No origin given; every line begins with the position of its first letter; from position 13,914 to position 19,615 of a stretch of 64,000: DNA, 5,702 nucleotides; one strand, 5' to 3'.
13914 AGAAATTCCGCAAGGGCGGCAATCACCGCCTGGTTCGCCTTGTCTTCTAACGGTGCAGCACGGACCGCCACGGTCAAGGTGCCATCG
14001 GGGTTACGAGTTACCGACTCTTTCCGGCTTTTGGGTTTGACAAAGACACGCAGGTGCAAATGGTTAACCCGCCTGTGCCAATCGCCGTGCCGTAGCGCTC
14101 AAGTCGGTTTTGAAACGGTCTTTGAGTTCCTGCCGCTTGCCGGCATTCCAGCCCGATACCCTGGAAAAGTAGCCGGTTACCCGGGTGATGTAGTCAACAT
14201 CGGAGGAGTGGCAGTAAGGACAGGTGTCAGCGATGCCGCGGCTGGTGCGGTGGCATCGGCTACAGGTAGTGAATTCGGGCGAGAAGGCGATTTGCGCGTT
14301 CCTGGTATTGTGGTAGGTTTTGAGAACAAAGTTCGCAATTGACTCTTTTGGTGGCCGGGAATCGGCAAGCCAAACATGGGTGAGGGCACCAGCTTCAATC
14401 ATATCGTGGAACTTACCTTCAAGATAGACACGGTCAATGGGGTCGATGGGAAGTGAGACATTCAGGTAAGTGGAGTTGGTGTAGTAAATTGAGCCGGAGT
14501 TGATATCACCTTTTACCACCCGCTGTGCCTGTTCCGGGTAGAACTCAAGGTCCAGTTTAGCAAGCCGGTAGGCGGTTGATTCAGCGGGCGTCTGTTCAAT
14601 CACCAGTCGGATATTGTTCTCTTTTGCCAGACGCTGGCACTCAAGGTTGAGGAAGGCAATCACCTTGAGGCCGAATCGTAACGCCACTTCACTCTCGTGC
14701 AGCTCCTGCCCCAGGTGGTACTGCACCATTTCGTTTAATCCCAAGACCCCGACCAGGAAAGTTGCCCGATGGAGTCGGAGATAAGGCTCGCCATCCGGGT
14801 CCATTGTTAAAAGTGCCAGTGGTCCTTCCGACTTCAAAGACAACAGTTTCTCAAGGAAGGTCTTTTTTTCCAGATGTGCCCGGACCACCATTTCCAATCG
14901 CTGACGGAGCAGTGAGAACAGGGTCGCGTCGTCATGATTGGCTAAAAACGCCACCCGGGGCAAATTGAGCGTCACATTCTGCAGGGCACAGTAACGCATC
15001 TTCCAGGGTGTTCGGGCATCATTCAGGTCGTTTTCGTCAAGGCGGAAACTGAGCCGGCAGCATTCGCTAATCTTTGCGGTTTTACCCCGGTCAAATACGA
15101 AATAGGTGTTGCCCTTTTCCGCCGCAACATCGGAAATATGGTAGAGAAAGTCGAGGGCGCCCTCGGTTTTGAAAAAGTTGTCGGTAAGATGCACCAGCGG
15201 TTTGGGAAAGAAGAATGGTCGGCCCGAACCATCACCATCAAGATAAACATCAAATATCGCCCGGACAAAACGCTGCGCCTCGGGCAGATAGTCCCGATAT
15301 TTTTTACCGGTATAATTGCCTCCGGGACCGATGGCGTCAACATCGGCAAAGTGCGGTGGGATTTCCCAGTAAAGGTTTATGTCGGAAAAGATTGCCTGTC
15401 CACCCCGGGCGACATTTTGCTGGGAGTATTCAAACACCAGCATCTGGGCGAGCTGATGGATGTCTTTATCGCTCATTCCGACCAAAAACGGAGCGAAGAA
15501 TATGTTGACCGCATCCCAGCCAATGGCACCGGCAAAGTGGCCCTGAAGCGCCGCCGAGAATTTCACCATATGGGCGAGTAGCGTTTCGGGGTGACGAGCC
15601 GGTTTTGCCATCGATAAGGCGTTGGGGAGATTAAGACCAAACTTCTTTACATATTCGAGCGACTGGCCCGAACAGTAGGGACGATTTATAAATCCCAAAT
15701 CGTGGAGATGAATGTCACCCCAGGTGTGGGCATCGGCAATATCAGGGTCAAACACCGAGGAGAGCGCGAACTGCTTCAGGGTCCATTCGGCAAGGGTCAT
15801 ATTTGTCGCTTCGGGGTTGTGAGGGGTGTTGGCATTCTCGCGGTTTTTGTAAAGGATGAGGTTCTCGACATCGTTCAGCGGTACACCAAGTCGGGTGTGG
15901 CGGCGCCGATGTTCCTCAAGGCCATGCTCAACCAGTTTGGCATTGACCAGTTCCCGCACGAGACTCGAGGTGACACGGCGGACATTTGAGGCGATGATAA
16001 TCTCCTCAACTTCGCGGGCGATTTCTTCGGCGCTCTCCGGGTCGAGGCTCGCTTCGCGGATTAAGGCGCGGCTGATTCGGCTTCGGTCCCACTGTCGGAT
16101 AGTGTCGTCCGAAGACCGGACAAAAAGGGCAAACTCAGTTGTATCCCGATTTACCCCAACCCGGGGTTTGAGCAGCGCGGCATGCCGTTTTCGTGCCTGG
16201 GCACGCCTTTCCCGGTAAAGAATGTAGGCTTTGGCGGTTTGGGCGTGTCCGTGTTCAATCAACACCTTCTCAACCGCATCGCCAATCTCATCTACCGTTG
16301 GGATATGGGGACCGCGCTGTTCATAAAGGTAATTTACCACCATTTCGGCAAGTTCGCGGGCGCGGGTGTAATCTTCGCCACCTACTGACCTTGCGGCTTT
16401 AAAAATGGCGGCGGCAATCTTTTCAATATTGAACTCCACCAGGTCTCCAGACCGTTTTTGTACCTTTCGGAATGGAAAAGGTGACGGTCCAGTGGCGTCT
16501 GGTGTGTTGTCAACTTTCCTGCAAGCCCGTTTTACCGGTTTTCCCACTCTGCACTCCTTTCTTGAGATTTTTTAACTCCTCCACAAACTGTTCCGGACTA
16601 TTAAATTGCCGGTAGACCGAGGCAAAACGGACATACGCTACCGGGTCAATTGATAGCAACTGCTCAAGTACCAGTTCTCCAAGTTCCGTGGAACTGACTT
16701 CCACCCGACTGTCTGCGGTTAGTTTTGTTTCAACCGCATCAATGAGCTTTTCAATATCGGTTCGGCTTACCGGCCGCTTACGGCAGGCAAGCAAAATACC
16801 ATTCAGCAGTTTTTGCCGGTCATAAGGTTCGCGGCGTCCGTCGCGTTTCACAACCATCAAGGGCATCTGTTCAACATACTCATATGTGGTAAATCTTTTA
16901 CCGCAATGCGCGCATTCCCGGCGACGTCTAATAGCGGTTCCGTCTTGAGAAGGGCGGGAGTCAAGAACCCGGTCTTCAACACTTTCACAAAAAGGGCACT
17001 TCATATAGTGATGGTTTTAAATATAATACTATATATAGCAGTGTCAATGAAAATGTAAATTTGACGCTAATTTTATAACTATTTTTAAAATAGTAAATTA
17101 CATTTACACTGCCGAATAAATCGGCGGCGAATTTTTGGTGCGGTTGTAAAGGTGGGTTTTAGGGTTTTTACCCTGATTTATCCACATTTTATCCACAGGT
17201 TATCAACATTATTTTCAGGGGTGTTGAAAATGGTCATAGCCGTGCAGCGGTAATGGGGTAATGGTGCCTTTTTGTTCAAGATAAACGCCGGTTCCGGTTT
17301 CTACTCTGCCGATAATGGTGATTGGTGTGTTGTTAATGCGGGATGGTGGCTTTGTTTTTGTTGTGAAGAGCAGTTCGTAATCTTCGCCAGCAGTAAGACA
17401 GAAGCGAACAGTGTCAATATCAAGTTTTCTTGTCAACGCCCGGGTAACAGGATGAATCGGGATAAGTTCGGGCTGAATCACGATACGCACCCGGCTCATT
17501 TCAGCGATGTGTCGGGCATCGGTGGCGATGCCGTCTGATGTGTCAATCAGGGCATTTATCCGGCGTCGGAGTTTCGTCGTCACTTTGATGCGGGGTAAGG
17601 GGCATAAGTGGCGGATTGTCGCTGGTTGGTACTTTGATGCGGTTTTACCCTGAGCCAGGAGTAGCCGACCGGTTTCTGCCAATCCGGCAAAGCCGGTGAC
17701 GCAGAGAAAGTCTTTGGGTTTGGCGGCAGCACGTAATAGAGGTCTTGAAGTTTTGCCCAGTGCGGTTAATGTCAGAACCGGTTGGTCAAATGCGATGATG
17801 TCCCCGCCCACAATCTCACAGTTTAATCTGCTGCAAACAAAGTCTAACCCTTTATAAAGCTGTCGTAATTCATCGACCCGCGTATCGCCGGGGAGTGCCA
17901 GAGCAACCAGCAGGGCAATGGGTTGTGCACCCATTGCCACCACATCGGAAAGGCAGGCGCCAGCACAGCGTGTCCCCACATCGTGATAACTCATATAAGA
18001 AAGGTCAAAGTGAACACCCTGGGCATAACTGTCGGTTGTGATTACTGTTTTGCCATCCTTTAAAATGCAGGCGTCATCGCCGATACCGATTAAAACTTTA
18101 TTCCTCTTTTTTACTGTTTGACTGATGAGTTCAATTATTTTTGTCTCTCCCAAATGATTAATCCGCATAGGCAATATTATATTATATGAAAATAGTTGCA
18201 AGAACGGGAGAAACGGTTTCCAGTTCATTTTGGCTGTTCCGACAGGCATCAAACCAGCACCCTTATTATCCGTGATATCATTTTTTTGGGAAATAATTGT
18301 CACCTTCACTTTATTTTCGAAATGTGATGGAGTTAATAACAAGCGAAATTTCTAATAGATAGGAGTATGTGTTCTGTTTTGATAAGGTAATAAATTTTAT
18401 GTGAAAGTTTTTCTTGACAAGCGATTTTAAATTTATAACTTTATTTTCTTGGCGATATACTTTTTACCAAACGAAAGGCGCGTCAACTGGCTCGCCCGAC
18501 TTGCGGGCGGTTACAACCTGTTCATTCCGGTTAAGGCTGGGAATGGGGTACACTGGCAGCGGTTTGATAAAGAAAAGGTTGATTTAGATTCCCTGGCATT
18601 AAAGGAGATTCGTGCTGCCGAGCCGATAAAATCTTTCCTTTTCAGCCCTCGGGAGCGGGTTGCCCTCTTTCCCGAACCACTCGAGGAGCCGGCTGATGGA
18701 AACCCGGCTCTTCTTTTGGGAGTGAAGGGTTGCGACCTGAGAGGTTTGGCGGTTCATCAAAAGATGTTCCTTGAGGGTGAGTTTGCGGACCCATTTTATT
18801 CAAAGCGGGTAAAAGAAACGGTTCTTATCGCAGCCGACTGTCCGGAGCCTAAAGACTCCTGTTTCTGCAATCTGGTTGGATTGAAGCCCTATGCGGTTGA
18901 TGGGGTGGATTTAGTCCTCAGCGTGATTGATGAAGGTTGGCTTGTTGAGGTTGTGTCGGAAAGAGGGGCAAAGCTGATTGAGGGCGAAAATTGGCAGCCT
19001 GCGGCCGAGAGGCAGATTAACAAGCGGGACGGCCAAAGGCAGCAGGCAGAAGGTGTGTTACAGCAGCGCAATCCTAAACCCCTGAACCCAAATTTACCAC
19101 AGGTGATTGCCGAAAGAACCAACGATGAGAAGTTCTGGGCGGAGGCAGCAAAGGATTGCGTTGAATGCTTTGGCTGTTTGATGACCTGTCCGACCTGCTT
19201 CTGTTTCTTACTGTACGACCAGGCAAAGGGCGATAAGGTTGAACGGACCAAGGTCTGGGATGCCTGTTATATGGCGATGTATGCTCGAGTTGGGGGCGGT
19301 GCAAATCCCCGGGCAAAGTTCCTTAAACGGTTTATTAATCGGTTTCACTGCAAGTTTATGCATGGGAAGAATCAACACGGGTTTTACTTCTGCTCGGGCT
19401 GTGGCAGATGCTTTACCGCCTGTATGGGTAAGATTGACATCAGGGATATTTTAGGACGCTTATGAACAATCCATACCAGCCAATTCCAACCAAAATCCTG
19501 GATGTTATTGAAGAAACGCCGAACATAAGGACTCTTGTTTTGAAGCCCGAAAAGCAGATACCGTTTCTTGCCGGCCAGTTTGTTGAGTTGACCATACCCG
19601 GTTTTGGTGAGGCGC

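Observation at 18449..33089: Sixteen-gene, translationally coupled operon: NAD(P)H/FeS module plus Mo/W-bisPGD oxidoreductase plus group 4 [NiFe] hydrogenase plus complete Mrp antiporter module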

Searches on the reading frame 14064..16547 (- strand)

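Call 34: search_protein_families(library=pfam, proteins=[window:14064-16547:-], max_evalue=0.001)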
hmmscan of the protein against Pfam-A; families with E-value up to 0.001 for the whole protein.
window:14064-16547:- (827 aa): 2 families
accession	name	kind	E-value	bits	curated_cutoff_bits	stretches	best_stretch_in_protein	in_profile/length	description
PF13597.11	NRDD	-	3.2e-137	459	26.2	1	237-812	1-560/562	Anaerobic ribonucleoside-triphosphate reductase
PF03477.21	ATP-cone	-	2.3e-31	108.6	25.8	2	28-116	2-87/88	ATP cone domain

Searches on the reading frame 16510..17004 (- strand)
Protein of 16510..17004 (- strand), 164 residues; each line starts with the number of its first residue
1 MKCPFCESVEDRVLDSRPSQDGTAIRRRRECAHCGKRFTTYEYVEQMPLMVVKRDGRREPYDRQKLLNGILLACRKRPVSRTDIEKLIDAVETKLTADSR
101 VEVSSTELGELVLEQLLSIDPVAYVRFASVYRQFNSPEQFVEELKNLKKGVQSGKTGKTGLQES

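Call 34: search_protein_families(library=pfam, proteins=[window:16510-17004:-], max_evalue=0.001)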
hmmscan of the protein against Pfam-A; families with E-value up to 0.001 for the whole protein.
window:16510-17004:- (164 aa): 2 families
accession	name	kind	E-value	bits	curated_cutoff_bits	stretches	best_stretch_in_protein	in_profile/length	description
PF03477.21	ATP-cone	-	6.4e-23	81.5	25.8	1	50-135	2-86/88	ATP cone domain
PF22811.2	Zn_ribbon_NrdR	-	3.8e-22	78.4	27.2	1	1-42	1-42/42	Transcriptional repressor NrdR-like, N-terminal domain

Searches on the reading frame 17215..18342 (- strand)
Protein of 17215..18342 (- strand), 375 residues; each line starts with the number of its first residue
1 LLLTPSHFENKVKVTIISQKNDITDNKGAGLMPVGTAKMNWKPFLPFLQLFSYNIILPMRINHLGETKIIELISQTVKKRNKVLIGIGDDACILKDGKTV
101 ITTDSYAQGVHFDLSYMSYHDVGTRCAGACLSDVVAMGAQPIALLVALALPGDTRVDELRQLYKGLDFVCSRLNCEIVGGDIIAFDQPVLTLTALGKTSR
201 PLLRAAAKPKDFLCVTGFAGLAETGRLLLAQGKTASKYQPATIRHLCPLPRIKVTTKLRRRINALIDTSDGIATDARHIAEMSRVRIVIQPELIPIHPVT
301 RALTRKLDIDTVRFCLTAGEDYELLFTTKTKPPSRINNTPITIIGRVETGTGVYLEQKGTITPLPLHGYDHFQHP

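Call 34: search_protein_families(library=pfam, proteins=[window:17215-18342:-], max_evalue=0.001)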
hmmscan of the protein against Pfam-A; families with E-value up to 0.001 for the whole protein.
window:17215-18342:- (375 aa): 1 family
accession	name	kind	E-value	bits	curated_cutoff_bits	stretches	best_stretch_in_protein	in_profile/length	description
PF00586.29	AIRS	-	1.5e-24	87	24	1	88-197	1-111/112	AIR synthase related protein, N-terminal domain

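Call 37: search_protein_families(library=ncbifam, proteins=[window:17215-18342:-], max_evalue=1e-10)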
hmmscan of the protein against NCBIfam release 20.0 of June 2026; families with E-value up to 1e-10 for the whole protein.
window:17215-18342:- (375 aa): 9 families
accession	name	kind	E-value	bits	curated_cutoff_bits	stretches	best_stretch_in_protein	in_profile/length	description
TIGR01379.1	thiL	equivalog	2.3e-73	247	184.15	1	66-372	2-320/320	thiamine-phosphate kinase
NF004351.0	PRK05731.1-4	equivalog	8e-64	215.8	324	1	60-373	10-320/321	thiamine-phosphate kinase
NF004353.0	PRK05731.2-2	equivalog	7.7e-59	199.3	301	1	66-374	2-304/311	thiamine-phosphate kinase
NF004350.0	PRK05731.1-1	equivalog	7e-39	133.6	441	1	69-374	8-324/325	thiamine-phosphate kinase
NF004354.0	PRK05731.2-3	equivalog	4.4e-36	124.7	204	1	82-338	16-244/273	thiamine-phosphate kinase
TIGR00476.1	selD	equivalog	1.2e-18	67.4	125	1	75-306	32-263/311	selenide, water dikinase SelD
NF010705.0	PRK14105.1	equivalog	6.4e-16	58.1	291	1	66-217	23-175/345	selenide, water dikinase SelD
TIGR02124.1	hypE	equivalog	3.2e-14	52.6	251.6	1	68-313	12-262/332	hydrogenase expression/formation protein HypE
NF002098.0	PRK00943.1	equivalog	1e-10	41.1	299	0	81-302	40-263/347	selenide, water dikinase SelD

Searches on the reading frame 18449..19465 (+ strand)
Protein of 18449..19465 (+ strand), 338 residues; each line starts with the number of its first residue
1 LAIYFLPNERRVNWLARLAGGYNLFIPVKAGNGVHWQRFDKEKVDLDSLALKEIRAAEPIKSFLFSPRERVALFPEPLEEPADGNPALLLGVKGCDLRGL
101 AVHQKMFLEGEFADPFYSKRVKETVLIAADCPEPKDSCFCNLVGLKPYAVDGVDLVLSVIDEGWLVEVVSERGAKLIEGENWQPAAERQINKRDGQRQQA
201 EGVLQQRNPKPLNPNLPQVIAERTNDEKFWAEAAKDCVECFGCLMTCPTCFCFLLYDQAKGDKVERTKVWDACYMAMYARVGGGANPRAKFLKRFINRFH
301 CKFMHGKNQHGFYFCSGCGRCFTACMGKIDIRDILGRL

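Call 3: search_protein_families(library=pfam, proteins=[window:18449-19465:+], max_evalue=0.001)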
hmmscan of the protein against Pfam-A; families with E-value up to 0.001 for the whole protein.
window:18449-19465:+ (338 aa): 3 families
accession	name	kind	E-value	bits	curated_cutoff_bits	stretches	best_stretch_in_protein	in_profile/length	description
PF17179.9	Fer4_22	-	2.2e-22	80.2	27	1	237-329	2-95/95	4Fe-4S dicluster domain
PF13187.11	Fer4_9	-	0.00093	19.6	27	0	314-327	36-49/52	4Fe-4S dicluster domain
PF13534.11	Fer4_17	-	0.00099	20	22.2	0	224-249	33-58/61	4Fe-4S dicluster domain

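Call 20: search_protein_families(library=ncbifam, proteins=[window:18449-19465:+], max_evalue=0.00001)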
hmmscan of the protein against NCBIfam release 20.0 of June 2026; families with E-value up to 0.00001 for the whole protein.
window:18449-19465:+ (338 aa): 3 families
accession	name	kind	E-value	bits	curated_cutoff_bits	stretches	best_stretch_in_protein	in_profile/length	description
NF040829.1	sulfhyd_ShyB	equivalog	1.5e-44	152.4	690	1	7-335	7-326/334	NAD(P)-dependent hydrogenase/sulfhydrogenase 2 subunit beta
NF040833.1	sulfhyd_HydB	equivalog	3.3e-43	147.9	750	1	5-331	5-328/367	NADPH-dependent hydrogenase/sulfhydrogenase 1 subunit beta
TIGR02910.1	sulfite_red_A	equivalog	8.8e-28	97.5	323.15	1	80-335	83-323/334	anaerobic sulfite reductase subunit AsrA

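Call 79: search_solved_structures(query=window:18449-19465:+, max_evalue=0.001)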
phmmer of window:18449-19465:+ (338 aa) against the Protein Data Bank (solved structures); distinct sequences matched with E-value up to 0.001: 2.
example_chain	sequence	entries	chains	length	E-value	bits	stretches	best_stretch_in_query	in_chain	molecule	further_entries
9nez_B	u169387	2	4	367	2.4e-39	138.7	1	5-331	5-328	Sulfhydrogenase 1 subunit beta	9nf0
8rvu_E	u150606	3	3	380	9.2e-05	24.9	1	160-252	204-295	Formate dehydrogenase, beta subunit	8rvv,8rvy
